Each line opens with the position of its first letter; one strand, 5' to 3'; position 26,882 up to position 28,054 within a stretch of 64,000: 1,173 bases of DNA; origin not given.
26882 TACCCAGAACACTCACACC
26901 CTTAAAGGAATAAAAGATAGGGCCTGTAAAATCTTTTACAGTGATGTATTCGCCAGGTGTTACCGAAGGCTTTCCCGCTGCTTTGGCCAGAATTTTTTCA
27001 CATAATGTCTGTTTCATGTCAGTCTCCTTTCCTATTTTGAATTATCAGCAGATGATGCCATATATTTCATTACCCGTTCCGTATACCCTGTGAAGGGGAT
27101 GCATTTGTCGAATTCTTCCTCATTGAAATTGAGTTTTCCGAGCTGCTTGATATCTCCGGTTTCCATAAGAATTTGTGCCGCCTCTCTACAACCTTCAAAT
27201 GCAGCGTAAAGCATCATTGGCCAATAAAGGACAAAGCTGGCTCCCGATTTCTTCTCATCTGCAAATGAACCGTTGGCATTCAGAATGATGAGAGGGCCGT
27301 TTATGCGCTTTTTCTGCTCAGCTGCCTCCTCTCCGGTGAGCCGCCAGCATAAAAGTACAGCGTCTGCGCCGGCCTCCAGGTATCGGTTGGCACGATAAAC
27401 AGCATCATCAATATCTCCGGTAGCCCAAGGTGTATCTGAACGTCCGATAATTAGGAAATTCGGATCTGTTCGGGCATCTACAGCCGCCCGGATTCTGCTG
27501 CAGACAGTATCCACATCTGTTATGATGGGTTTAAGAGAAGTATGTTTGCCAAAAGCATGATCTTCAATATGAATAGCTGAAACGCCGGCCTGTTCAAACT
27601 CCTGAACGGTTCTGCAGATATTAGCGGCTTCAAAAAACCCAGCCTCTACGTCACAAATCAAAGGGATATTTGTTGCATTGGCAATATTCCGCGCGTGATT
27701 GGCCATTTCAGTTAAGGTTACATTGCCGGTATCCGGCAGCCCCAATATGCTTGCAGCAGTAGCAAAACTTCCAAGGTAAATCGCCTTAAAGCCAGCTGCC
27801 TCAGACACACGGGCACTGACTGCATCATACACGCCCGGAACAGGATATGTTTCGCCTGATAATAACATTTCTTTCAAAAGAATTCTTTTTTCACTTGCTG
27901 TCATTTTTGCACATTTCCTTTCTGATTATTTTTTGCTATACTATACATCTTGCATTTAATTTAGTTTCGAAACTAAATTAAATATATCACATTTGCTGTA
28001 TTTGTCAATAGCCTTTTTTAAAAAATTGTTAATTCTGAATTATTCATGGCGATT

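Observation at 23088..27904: Self-contained operon resembling the dimethylmaleate hydratase / dimethylmalate lyase end of anaerobic nicotinate fermentation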

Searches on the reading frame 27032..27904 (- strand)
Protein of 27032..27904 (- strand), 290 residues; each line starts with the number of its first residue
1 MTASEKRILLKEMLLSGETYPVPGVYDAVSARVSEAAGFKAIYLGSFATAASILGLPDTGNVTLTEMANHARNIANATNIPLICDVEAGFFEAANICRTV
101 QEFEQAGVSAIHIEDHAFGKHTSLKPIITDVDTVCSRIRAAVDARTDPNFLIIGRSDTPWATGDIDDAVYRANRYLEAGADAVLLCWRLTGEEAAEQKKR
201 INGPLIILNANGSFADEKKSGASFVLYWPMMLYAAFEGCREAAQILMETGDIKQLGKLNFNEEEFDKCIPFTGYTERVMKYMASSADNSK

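Call 3: search_protein_families(library=pfam, proteins=[window:27032-27904:-], max_evalue=0.01)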
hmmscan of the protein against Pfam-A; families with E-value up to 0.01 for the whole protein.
window:27032-27904:- (290 aa): 2 families
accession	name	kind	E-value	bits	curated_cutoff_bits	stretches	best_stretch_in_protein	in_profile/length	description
PF13714.12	PEP_mutase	-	2.2e-47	162.1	31.5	1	16-244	7-237/240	Phosphoenolpyruvate phosphomutase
PF02548.21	Pantoate_transf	-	2.5e-07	30.8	28.7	1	13-116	10-116/259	Ketopantoate hydroxymethyltransferase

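Call 4: search_protein_families(library=ncbifam, proteins=[window:27032-27904:-], max_evalue=0.01)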
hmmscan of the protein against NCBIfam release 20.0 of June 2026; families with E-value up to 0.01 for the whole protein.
window:27032-27904:- (290 aa): 8 families
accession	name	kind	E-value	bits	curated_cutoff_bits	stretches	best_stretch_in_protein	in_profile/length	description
TIGR02317.1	prpB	equivalog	1.5e-46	158.9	354.4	1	8-206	3-201/285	methylisocitrate lyase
NF008455.0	PRK11320.1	equivalog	4.5e-41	141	353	1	15-186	16-188/295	methylisocitrate lyase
TIGR02319.1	CPEP_Pphonmut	equivalog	2.3e-36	125.6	420.05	1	9-209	7-208/294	carboxyvinyl-carboxyphosphonate phosphorylmutase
TIGR02320.1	PEP_mutase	equivalog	8e-34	116.9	319.55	1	10-255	1-266/284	phosphoenolpyruvate mutase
TIGR02321.1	Pphn_pyruv_hyd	equivalog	4.8e-28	98.1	374.4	1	10-187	7-187/290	phosphonopyruvate hydrolase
NF001452.0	PRK00311.1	subfamily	2.3e-06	27.1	272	1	13-114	13-117/267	3-methyl-2-oxobutanoate hydroxymethyltransferase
NF011645.0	PRK15063.1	equivalog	0.002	17.1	562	1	78-118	146-186/430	isocitrate lyase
TIGR01346.1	isocit_lyase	equivalog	0.0075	14.7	275.9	1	80-158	151-234/527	isocitrate lyase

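Call 5: search_solved_structures(query=window:27032-27904:-, max_evalue=1e-10, show_alignments=2)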
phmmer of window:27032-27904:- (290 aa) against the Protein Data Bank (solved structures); distinct sequences matched with E-value up to 1e-10: 19.
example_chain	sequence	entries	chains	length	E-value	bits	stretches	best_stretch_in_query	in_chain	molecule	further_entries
3eoo_A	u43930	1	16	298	6.2e-36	127.2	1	19-206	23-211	Methylisocitrate lyase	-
4iqd_A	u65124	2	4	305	1.2e-31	113.2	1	12-254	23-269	Carboxyvinyl-carboxyphosphonate phosphorylmutase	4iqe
1xg3_A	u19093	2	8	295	2.3e-31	112.2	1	21-277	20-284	Probable methylisocitrate lyase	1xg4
1o5q_A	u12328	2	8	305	2.5e-31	112.1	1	21-184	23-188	Probable methylisocitrate lyase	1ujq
1mum_A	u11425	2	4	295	3.9e-31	111.5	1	21-277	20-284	2-methylisocitrate lyase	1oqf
5unc_A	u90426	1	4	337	9.6e-31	110.2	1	18-242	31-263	PHOSPHOENOLPYRUVATE PHOSPHOMUTASE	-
3fa3_A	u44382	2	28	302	1.4e-28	103.1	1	21-248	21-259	2,3-dimethylmalate lyase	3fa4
6t4v_C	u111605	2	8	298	8.9e-28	100.4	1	18-237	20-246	2-methylisocitrate lyase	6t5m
3b8i_A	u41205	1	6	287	6.7e-27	97.6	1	5-187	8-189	PA4872 oxaloacetate decarboxylase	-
9hra_A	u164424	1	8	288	1.2e-26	96.8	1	18-184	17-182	2-methylisocitrate lyase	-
9hgk_A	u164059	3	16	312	1.4e-26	96.5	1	18-184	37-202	2-methylisocitrate lyase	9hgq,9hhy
9hgo_A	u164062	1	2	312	3.6e-26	95.2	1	18-184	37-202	2-methylisocitrate lyase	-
9hhs_A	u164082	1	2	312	4.8e-26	94.8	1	18-184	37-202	2-methylisocitrate lyase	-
1m1b_A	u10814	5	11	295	2.7e-24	89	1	5-208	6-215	PHOSPHOENOLPYRUVATE PHOSPHOMUTASE | PROTEIN (PHOSPHOENOLPYRUVATE MUTASE)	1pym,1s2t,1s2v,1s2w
2dua_A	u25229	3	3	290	3.7e-24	88.6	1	9-202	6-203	Phosphonopyruvate hydrolase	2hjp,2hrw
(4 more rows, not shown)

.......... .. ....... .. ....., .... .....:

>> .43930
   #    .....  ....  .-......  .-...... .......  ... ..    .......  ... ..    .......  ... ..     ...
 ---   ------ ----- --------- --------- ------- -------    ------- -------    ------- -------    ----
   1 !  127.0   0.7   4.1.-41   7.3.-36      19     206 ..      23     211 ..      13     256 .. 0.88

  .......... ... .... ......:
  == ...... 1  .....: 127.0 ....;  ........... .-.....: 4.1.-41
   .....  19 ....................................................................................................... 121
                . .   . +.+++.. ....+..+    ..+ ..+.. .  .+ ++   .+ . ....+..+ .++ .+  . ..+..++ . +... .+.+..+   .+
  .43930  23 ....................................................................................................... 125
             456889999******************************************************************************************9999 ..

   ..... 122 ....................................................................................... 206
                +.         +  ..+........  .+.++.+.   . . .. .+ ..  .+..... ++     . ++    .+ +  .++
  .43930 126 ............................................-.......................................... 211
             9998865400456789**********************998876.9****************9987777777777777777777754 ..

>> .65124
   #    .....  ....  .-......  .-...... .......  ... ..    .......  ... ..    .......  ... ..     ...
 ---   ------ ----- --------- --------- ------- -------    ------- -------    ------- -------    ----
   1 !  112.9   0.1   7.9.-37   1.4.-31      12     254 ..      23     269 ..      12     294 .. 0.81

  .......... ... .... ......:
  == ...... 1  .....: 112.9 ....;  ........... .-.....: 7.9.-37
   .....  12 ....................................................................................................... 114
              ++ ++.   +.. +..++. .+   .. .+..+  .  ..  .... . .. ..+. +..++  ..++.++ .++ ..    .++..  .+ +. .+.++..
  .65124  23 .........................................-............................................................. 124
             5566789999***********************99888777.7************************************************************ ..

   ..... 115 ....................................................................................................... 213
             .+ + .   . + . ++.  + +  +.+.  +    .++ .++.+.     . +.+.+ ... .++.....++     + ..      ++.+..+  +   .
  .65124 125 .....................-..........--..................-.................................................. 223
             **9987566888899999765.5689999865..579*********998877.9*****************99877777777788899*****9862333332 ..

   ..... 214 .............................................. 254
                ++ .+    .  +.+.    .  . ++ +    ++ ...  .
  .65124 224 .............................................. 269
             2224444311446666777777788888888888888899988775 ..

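Call 10: find_encoding_contigs(protein=window:27032-27904:-, flank=10000, max_places=6)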
Protein window:27032-27904:- (290 aa): 1 contig read that carries it; 1 place shown.
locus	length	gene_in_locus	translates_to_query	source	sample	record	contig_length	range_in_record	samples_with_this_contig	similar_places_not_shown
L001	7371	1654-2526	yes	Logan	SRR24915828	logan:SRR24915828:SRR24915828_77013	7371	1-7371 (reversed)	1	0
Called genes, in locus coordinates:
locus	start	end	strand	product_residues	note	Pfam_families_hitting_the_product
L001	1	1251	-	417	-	?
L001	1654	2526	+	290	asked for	PF02548:Pantoate_transf (weak), PF13714:PEP_mutase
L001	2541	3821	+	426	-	PF00330:Aconitase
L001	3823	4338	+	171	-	-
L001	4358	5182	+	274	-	PF02596:DUF169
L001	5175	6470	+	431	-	PF00939:Na_sulph_symp (faint), PF03600:CitMHS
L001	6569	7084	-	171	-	PF01047:MarR, PF12802:MarR_2, PF13412:HTH_24 (weak)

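Call 11: find_homologous_proteins(query=window:27032-27904:-, max_evalue=1e-20)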
Query window:27032-27904:- (290 aa): 1051 proteins with E <= 1e-20 among 3462 candidates; the best 120 are listed.
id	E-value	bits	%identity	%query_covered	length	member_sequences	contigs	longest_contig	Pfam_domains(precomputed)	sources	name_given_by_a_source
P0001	1.4e-190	649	100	100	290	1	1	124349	PF13714.13,PF02548.22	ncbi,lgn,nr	ncbi:MAG: isocitrate lyase/PEP mutase family protein [Lachnospiraceae bacterium]|nr:isocitrate lyase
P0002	1.7e-164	564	85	99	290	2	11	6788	PF13714.13,PF02548.22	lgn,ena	-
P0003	2.4e-125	435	67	98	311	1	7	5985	PF13714.13,PF02548.22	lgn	-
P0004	1.1e-96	341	56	97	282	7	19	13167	PF13714.13,PF02548.22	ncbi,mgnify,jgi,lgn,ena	mgnify:CR=1 FL=1|jgi:2-methylisocitrate lyase-like PEP mutase family enzyme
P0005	3.2e-94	333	56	97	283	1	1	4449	PF13714.13,PF02548.22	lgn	-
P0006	1.5e-90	321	54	97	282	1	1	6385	PF13714.13,PF02548.22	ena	-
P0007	3.1e-88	314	54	97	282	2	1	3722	PF13714.13,PF02548.22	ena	-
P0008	1.7e-86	308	53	97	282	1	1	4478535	PF13714.13,PF02548.22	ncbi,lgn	ncbi:isocitrate lyase/PEP mutase family protein [Fusibacter bizertensis]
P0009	1.8e-84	301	51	97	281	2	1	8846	PF13714.13,PF02548.22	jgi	jgi:methylisocitrate lyase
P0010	2.3e-84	301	51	97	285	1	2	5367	PF13714.13,PF02548.22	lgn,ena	-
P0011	7.0e-83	296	50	98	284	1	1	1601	PF13714.13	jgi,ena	-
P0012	3.0e-82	294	49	97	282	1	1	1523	PF13714.13,PF02548.22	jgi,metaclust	metaclust:\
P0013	3.3e-80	287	51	96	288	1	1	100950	PF13714.13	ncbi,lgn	-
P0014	3.0e-75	271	48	97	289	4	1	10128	PF13714.13,PF02548.22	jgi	jgi:2-methylisocitrate lyase-like PEP mutase family enzyme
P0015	2.6e-74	268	44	100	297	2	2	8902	PF13714.13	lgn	-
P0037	2.5e-69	252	47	95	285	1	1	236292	PF13714.13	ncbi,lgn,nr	ncbi:MAG: isocitrate lyase/PEP mutase family protein [Burkholderiales bacterium]|nr:isocitrate lyase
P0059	2.5e-67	245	44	97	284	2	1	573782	PF13714.13,PF02548.22,PF00463.28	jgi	jgi:2-methylisocitrate lyase-like PEP mutase family enzyme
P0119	5.6e-62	227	43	97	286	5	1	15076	PF13714.13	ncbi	ncbi:MAG: oxaloacetate decarboxylase [Burkholderiales bacterium]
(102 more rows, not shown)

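Call 15: find_encoding_contigs(protein=P0008, flank=8000, max_places=2)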
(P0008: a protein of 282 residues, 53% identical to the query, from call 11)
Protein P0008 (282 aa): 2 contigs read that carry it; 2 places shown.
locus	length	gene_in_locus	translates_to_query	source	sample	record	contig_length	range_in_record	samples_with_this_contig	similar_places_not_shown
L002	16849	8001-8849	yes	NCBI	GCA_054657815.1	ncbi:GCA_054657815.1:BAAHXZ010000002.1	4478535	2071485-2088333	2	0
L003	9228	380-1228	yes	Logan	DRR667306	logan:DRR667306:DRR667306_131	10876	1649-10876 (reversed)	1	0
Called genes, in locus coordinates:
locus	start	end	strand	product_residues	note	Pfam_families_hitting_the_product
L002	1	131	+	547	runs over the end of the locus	PF02463:SMC_N, PF13175:AAA_15, PF13476:AAA_23, PF13304:AAA_21, PF20469:OLD-like_TOPRIM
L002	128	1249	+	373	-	PF13245:AAA_19, PF00580:UvrD-helicase (weak), PF01443:Viral_helicase1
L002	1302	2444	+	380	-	PF04326:SLFN_AlbA_2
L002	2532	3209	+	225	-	-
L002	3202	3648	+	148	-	PF20118:DUF6508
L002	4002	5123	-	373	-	PF00196:GerE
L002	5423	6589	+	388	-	PF07690:MFS_1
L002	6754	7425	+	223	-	-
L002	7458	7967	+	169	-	PF05163:DinB (faint), PF12867:DinB_2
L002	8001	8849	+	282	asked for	PF13714:PEP_mutase, PF02548:Pantoate_transf (faint)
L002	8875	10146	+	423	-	PF00330:Aconitase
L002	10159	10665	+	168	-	-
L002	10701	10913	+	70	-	-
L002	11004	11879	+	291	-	PF09924:LPG_synthase_C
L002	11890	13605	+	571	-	PF12729:4HB_MCP_1 (weak), PF00672:HAMP (weak), PF00015:MCPsignal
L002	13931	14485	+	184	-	PF20229:ChrB_N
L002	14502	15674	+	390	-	PF07690:MFS_1, PF12832:MFS_1_like, PF07690:MFS_1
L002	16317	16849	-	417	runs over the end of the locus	PF00015:MCPsignal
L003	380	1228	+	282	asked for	PF13714:PEP_mutase, PF02548:Pantoate_transf (faint)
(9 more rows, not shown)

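Call 16: find_encoding_contigs(protein=P0004, flank=8000, max_places=3)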
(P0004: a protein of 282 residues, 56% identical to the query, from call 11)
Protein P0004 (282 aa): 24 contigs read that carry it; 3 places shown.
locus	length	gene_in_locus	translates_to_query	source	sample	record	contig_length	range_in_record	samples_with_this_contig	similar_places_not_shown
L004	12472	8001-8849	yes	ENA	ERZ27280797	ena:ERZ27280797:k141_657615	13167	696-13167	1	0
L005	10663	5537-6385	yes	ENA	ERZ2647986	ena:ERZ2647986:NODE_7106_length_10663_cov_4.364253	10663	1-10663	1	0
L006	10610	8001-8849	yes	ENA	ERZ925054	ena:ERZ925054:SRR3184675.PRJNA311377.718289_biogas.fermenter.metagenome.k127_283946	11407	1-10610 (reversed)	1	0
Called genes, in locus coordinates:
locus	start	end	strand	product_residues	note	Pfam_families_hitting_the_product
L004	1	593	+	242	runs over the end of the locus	PF07510:GmrSD_C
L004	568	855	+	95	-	PF18899:DUF5655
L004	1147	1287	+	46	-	-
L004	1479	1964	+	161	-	PF02810:SEC-C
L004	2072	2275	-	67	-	PF01381:HTH_3 (faint), PF13443:HTH_26 (weak)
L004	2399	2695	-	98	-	PF12844:HTH_19, PF13560:HTH_31 (weak), PF01381:HTH_3, PF13443:HTH_26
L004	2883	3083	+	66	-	PF12844:HTH_19, PF13560:HTH_31, PF13443:HTH_26 (weak), PF01381:HTH_3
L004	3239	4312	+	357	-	PF03480:DctP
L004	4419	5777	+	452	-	PF01546:Peptidase_M20, PF07687:M20_dimer (weak)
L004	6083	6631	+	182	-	PF04290:DctQ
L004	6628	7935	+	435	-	PF06808:DctM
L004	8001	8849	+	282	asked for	PF02548:Pantoate_transf (faint), PF13714:PEP_mutase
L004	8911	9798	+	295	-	PF02548:Pantoate_transf (faint), PF13714:PEP_mutase, PF00463:ICL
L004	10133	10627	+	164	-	PF04892:VanZ-LLP1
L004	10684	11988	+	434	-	PF02706:Wzz, PF13807:GNVR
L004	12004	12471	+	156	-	?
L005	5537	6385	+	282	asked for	PF02548:Pantoate_transf (faint), PF13714:PEP_mutase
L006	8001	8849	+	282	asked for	PF02548:Pantoate_transf (faint), PF13714:PEP_mutase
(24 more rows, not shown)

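Call 17: find_encoding_contigs(protein=P0013, flank=8000, max_places=2)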
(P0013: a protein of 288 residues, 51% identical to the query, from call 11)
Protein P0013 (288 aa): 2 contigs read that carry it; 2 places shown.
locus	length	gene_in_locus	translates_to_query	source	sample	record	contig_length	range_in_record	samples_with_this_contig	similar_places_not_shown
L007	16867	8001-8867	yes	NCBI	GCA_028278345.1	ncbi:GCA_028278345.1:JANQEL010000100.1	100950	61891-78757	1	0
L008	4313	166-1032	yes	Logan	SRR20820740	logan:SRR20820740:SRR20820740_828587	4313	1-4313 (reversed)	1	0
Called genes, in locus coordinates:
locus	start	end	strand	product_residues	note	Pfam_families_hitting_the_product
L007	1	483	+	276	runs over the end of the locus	PF00106:adh_short, PF13561:adh_short_C2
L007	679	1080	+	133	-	PF01243:PNPOx_N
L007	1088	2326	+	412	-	PF00890:FAD_binding_2 (faint), PF01266:DAO, PF01494:FAD_binding_3, PF13450:NAD_binding_8 (weak)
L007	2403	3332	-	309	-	PF13409:GST_N_2, PF13417:GST_N_3, PF13410:GST_C_2 (weak), PF00043:GST_C (faint), PF14497:GST_C_3 (weak)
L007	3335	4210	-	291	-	PF00106:adh_short, PF08659:KR, PF13561:adh_short_C2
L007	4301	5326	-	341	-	PF01073:3Beta_HSD, PF01370:Epimerase, PF02719:Polysacc_synt_2 (weak), PF05368:NmrA (weak), PF07993:NAD_binding_4, PF13460:NAD_binding_10, PF16363:GDP_Man_Dehyd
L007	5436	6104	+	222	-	PF00440:TetR_N, PF17929:TetR_C_34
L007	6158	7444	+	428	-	PF00330:Aconitase, PF28406:AcnX_3rd (weak)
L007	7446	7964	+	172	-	-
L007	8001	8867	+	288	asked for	PF13714:PEP_mutase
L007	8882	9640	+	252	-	-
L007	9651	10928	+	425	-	PF07690:MFS_1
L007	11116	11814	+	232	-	-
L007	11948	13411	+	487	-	PF02195:ParB_N, PF01555:N6_N4_Mtase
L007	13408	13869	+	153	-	PF18932:DUF5681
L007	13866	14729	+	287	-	-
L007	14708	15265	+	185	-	PF17289:Terminase_6C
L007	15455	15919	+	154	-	PF11149:DUF2924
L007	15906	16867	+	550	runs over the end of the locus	PF00239:Resolvase, PF07508:Recombinase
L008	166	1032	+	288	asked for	PF13714:PEP_mutase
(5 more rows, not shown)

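Call 35: search_protein_families(library=pfam, proteins=[L007:8882-9640:+, L007:11116-11814:+, L002:6754-7425:+, L002:10701-10913:+, L004:8911-9798:+, L004:4419-5777:+], max_evalue=0.001)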
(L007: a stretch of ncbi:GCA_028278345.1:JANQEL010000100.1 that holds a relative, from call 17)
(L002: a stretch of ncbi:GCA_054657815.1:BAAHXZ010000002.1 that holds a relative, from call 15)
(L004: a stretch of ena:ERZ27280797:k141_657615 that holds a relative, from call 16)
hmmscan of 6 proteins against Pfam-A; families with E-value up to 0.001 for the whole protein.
L007:8882-9640:+ (252 aa): 0 families

L007:11116-11814:+ (232 aa): 0 families

L002:6754-7425:+ (223 aa): 0 families

L002:10701-10913:+ (70 aa): 0 families

L004:8911-9798:+ (295 aa): 4 families
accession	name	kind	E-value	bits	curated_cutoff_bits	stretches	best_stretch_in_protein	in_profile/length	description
PF13714.12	PEP_mutase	-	9.1e-55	186.3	31.5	1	9-250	2-238/240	Phosphoenolpyruvate phosphomutase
PF00463.27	ICL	-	2.8e-15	56.3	26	1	77-173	149-248/526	Isocitrate lyase family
PF02548.21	Pantoate_transf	-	3.5e-06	27.1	28.7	1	7-205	6-200/259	Ketopantoate hydroxymethyltransferase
PF13378.12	MR_MLE_C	-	3.1e-05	24.2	29.4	0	132-214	28-109/219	Enolase C-terminal domain-like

L004:4419-5777:+ (452 aa): 2 families
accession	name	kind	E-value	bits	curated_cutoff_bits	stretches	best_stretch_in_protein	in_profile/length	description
PF01546.33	Peptidase_M20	-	1.6e-27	97.2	24.6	1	79-449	1-204/206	Peptidase family M20/M25/M40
PF07687.19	M20_dimer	-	9.6e-07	29.2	21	1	203-351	8-103/107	Peptidase dimerisation domain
